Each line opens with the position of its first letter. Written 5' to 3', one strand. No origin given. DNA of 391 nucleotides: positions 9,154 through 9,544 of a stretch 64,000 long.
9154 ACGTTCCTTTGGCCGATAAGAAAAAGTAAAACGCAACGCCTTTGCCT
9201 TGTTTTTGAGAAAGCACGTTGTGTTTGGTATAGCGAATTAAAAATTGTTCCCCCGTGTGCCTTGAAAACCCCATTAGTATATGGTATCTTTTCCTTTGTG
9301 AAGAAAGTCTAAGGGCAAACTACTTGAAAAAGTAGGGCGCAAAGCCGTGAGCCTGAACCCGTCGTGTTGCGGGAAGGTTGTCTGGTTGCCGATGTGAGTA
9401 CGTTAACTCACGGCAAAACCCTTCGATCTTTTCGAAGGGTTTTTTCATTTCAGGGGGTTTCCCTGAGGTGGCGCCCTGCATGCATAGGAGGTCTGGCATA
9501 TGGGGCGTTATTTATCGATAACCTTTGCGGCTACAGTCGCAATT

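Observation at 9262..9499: Candidate c-di-GMP-I (GEMM) riboswitch with terminator, upstream of a secreted-protein operon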

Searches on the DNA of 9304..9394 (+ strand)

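Call 17: build_rna_model(alignment_id=A2, structure=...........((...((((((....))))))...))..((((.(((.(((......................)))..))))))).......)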
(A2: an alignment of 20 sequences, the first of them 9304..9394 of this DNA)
Model R1 built from alignment A2 (20 sequences, 92 columns); structure: as given.
model positions 81; base pairs 18; branch points 1; effective number of sequences 2.01; information 0.701 bits per position. Calibrated on 0.2 Mb of random sequence (short: E-values are rough).
structure used (alignment columns):
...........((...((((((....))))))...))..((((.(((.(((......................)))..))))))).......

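Call 18: search_with_rna_model(model_id=R1, sources=[window, L001, L002, L003, L004, L005, L006, L007, L008, L009, L010, L011, L012, L013, L014, L015, L016, L017, L018, L019, L020, L021, L022, L023, L024, L025, L026, L027, L028, L029, L030, L031, L032, L033, L034, L035, L036, L037, L038, L039, L040, L041, L042, L043, L044, L045, L046, L047, L048, L049, L050, L051, L052, L053, L054, L055, L056, L057, L058, L059, L060, L061, L062, L063, L064, L065, L066, L067, L068, L069, L070, L071, L072, L073, L074, L075, L076], max_evalue=1, make_alignment=true)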
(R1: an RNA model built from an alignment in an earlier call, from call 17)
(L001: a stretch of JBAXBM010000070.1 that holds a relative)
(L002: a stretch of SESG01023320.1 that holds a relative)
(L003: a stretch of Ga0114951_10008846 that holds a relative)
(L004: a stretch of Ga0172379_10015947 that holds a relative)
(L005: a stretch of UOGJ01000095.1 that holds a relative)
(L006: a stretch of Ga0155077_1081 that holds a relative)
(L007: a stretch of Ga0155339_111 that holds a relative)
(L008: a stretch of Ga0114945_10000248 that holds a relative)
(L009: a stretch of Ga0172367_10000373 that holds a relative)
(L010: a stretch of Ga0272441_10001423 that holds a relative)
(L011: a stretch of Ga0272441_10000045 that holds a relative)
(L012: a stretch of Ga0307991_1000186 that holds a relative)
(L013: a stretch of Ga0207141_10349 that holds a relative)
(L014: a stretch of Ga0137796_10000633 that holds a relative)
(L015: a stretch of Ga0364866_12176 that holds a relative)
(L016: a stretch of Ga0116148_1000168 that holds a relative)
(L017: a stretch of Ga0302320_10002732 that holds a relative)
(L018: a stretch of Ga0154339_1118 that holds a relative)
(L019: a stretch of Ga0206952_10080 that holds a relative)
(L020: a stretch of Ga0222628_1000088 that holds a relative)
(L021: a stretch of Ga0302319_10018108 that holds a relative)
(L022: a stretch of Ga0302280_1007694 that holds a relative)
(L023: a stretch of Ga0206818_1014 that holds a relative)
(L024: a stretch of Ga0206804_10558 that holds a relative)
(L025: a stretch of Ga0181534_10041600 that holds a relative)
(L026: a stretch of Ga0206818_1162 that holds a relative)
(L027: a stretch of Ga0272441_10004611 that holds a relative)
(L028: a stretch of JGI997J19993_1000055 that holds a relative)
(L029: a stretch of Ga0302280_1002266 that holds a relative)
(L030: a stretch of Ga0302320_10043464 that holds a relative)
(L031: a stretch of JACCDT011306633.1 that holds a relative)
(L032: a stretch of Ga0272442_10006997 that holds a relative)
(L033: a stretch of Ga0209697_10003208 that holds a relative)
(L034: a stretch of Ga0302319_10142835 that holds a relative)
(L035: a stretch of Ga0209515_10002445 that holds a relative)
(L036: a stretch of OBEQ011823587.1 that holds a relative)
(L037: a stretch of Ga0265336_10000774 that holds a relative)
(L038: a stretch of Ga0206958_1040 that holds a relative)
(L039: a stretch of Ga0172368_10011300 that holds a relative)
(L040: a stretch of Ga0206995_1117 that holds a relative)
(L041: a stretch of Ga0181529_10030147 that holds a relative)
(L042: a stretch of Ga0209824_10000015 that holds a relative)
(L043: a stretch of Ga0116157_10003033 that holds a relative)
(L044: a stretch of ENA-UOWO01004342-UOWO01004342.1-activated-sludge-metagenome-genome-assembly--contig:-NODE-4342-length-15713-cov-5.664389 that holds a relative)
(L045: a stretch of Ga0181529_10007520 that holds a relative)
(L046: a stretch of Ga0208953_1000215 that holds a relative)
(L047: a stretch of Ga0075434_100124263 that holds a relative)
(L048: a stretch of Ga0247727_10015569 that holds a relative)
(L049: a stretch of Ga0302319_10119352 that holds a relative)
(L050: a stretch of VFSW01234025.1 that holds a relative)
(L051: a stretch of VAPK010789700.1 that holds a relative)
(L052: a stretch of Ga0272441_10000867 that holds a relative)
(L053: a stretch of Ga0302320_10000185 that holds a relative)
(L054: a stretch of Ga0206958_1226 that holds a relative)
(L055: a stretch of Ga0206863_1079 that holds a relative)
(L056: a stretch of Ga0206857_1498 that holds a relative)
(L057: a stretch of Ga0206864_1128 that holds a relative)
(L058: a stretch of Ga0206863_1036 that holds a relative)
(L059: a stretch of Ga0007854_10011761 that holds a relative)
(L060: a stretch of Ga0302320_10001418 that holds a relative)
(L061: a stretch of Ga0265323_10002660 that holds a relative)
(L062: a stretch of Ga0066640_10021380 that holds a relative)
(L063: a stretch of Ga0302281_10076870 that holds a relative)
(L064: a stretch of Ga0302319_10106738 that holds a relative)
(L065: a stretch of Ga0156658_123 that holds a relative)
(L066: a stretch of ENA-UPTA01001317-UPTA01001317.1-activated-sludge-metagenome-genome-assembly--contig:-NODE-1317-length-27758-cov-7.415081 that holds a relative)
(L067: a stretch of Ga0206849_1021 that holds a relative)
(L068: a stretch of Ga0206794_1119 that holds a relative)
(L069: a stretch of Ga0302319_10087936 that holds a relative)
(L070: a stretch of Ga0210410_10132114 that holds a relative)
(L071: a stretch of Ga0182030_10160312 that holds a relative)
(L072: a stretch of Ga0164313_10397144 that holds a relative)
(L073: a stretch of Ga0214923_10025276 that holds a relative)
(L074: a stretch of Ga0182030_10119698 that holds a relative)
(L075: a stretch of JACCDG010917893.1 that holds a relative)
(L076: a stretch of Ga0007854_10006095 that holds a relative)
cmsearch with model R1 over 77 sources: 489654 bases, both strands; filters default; matches with E-value up to 1: 54.
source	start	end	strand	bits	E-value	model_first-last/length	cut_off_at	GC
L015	1802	1882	+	100.2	1.1e-28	1-81/81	no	0.51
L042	2820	2900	+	99.5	1.9e-28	1-81/81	no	0.47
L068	2250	2329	+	98.1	5.1e-28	1-81/81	no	0.47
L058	2822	2900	+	97.6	7.5e-28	1-81/81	no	0.51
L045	2819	2900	+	97.5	8e-28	1-81/81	no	0.46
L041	610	690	+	95.3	3.9e-27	1-81/81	no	0.46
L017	2821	2900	+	95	5e-27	1-81/81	no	0.5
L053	2822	2900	+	94.8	5.6e-27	1-81/81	no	0.52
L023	2821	2900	+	94.6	6.5e-27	1-81/81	no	0.46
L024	1200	1279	+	94.6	6.5e-27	1-81/81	no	0.46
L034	362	442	+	94.1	9.5e-27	1-81/81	no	0.52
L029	2822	2900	+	93.9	1.1e-26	1-81/81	no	0.46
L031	2791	2874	+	93.4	1.6e-26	1-81/81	no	0.46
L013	2115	2192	+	92.9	2.2e-26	1-81/81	no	0.5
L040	2821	2900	+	92.8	2.5e-26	1-81/81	no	0.5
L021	2822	2900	+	92.6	2.9e-26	1-81/81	no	0.51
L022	2141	2219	+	92.6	2.9e-26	1-81/81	no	0.51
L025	598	676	+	92.3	3.5e-26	1-81/81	no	0.51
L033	2769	2848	+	82.9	3.4e-23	1-81/81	no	0.55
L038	2820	2900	+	82.6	4.4e-23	1-81/81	no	0.53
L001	4957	5047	+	71.9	1.1e-19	1-81/81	no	0.51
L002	188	278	+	71.9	1.1e-19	1-81/81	no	0.51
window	9304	9394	+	70.4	3.2e-19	1-81/81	no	0.53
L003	395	485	+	68.7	1.1e-18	1-81/81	no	0.57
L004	1299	1390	+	65.9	8.6e-18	1-81/81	no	0.51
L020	2654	2743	+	61.7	1.9e-16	1-81/81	no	0.44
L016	2696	2787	+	61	3.2e-16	1-81/81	no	0.48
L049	1956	2077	+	60.6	4.1e-16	1-81/81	no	0.54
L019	2676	2805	+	60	6.4e-16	1-81/81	no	0.55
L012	2674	2757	+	57.6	3.8e-15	1-81/81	no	0.43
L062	2396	2489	+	55.6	1.6e-14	1-81/81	no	0.51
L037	1618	1738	+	55.2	2.1e-14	1-81/81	no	0.49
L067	2770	2904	+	54.8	3e-14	1-81/81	no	0.59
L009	2707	2797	+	54.3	4.1e-14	1-81/81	no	0.47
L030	1658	1796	+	54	5.3e-14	1-81/81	no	0.53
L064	2684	2822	+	54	5.3e-14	1-81/81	no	0.53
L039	2693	2780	+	53.5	7.6e-14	1-81/81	no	0.45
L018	2749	2843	+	51.7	2.8e-13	1-81/81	no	0.47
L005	2581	2674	+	51.3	3.8e-13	1-81/81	no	0.48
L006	2550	2647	+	51.2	4.1e-13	1-81/81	no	0.48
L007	1920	2017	+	51.2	4.1e-13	1-81/81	no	0.48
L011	2661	2751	+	50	9.4e-13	1-81/81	no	0.54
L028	2609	2735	+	38.5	4.3e-09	1-81/81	no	0.55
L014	2681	2751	+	33.2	2.1e-07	1-81/81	no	0.51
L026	1859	1942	+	33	2.5e-07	1-81/81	no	0.44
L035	2661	2780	+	21.4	0.0012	1-81/81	no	0.47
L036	2661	2780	+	21.4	0.0012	1-81/81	no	0.47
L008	2545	2738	+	15.7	0.075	1-81/81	no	0.47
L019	1225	1293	+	14.7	0.16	1-81/81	no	0.35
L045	1341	1406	+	14.2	0.22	1-81/81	no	0.32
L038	1858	1901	+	13.9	0.28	1-81/81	no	0.41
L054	5139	5208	-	13.4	0.41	1-81/81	no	0.37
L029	988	1056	+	13.2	0.48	1-81/81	no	0.29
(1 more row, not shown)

Alignment A3: 54 matches aligned to the model, 241 columns, each read 5' to 3' on its own strand. Consensus structure (alignment columns), stored with it:
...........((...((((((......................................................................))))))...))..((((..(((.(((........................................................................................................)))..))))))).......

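Call 28: search_with_rna_model(model_id=R1, sources=[window, L001, L003, L004, L005, L006, L009, L011, L012, L013, L014, L015, L016, L017, L018, L019, L020, L021, L023, L025, L026, L028, L029, L030, L031, L033, L034, L037, L038, L039, L040, L041, L042, L045, L049, L053, L058, L062, L067, L068], max_evalue=0.000001, make_alignment=true)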
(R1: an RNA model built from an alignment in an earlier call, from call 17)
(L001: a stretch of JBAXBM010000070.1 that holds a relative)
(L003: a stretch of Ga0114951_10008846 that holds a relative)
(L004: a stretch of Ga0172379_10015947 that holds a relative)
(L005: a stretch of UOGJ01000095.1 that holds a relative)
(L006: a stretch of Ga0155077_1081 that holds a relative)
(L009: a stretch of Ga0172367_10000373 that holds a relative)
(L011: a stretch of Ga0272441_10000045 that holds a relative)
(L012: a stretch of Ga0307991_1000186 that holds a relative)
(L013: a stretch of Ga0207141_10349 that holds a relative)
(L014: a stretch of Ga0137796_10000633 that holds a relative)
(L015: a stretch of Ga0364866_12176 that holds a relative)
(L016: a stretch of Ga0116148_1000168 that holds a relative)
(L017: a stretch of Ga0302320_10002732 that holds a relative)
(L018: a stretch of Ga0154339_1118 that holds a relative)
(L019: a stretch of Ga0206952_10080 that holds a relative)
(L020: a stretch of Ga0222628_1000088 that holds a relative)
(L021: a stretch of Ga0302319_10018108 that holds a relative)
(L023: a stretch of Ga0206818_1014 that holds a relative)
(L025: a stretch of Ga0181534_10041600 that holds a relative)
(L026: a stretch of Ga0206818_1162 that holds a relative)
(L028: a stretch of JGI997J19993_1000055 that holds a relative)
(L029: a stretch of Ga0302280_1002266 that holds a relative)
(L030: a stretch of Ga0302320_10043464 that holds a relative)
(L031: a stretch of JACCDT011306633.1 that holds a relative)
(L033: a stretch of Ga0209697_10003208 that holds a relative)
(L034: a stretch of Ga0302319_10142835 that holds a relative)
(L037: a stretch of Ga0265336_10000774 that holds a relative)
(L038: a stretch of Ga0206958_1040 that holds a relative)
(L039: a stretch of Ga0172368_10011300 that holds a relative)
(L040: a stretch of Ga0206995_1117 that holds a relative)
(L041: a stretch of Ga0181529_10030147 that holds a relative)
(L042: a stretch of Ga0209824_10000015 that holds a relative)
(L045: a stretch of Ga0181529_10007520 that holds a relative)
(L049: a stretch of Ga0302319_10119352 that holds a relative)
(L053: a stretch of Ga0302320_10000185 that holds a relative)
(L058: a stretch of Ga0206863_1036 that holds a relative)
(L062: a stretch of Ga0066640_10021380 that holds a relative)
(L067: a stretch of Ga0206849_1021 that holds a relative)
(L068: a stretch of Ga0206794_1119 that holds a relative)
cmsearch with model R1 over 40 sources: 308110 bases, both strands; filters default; matches with E-value up to 0.000001: 41.
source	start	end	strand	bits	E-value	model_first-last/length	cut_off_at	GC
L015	1802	1882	+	100.2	7.1e-29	1-81/81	no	0.51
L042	2820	2900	+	99.5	1.2e-28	1-81/81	no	0.47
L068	2250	2329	+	98.1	3.2e-28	1-81/81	no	0.47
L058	2822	2900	+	97.6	4.7e-28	1-81/81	no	0.51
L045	2819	2900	+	97.5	5e-28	1-81/81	no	0.46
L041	610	690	+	95.3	2.5e-27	1-81/81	no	0.46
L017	2821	2900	+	95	3.1e-27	1-81/81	no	0.5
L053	2822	2900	+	94.8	3.5e-27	1-81/81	no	0.52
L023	2821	2900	+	94.6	4.1e-27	1-81/81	no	0.46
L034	362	442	+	94.1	6e-27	1-81/81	no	0.52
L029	2822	2900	+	93.9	6.7e-27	1-81/81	no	0.46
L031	2791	2874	+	93.4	1e-26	1-81/81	no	0.46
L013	2115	2192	+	92.9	1.4e-26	1-81/81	no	0.5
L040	2821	2900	+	92.8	1.5e-26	1-81/81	no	0.5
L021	2822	2900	+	92.6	1.8e-26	1-81/81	no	0.51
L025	598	676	+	92.3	2.2e-26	1-81/81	no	0.51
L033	2769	2848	+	82.9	2.2e-23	1-81/81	no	0.55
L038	2820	2900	+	82.6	2.8e-23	1-81/81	no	0.53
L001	4957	5047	+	71.9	6.6e-20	1-81/81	no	0.51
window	9304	9394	+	70.4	2e-19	1-81/81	no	0.53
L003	395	485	+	68.7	7e-19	1-81/81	no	0.57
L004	1299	1390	+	65.9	5.4e-18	1-81/81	no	0.51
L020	2654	2743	+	61.7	1.2e-16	1-81/81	no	0.44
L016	2696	2787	+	61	2e-16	1-81/81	no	0.48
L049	1956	2077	+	60.6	2.6e-16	1-81/81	no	0.54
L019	2676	2805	+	60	4e-16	1-81/81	no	0.55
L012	2674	2757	+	57.6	2.4e-15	1-81/81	no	0.43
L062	2396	2489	+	55.6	9.9e-15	1-81/81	no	0.51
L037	1618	1738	+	55.2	1.3e-14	1-81/81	no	0.49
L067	2770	2904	+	54.8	1.9e-14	1-81/81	no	0.59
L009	2707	2797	+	54.3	2.6e-14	1-81/81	no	0.47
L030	1658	1796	+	54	3.3e-14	1-81/81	no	0.53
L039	2693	2780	+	53.5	4.8e-14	1-81/81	no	0.45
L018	2749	2843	+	51.7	1.8e-13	1-81/81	no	0.47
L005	2581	2674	+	51.3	2.4e-13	1-81/81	no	0.48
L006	2550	2647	+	51.2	2.6e-13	1-81/81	no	0.48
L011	2661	2751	+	50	5.9e-13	1-81/81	no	0.54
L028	2609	2735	+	38.5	2.7e-09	1-81/81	no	0.55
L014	2681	2751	+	33.2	1.3e-07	1-81/81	no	0.51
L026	1859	1942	+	33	1.6e-07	1-81/81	no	0.44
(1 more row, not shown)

Alignment A4: 41 matches aligned to the model, 219 columns, each read 5' to 3' on its own strand. Consensus structure (alignment columns), stored with it:
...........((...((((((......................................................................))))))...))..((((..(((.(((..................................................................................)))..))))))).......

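Call 51: search_with_rna_model(model_id=R1, sources=[L077, L078, L079, L080, L081, L082, L083], max_evalue=0.001)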
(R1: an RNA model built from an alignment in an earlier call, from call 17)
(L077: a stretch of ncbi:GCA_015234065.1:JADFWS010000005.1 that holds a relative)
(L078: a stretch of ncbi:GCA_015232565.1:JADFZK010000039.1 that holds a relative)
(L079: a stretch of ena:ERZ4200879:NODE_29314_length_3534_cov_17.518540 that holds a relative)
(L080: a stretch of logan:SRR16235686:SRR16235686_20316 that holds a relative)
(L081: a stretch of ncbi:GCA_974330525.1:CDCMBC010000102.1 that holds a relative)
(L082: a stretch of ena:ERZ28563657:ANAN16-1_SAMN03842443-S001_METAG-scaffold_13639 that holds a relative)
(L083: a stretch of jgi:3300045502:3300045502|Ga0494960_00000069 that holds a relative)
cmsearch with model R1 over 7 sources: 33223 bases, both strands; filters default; matches with E-value up to 0.001: 7.
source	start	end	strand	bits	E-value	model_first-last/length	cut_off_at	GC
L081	1471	1557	+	65.4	8.4e-19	1-81/81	no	0.46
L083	2827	2920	+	61.9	1.1e-17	1-81/81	no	0.51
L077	1036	1127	+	61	2.1e-17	1-81/81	no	0.48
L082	1389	1480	+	60.3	3.4e-17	1-81/81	no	0.58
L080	322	414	+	57.9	2e-16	1-81/81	no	0.56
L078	2777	2868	+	57.7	2.4e-16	1-81/81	no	0.59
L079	1350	1438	+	54.3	2.9e-15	1-81/81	no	0.53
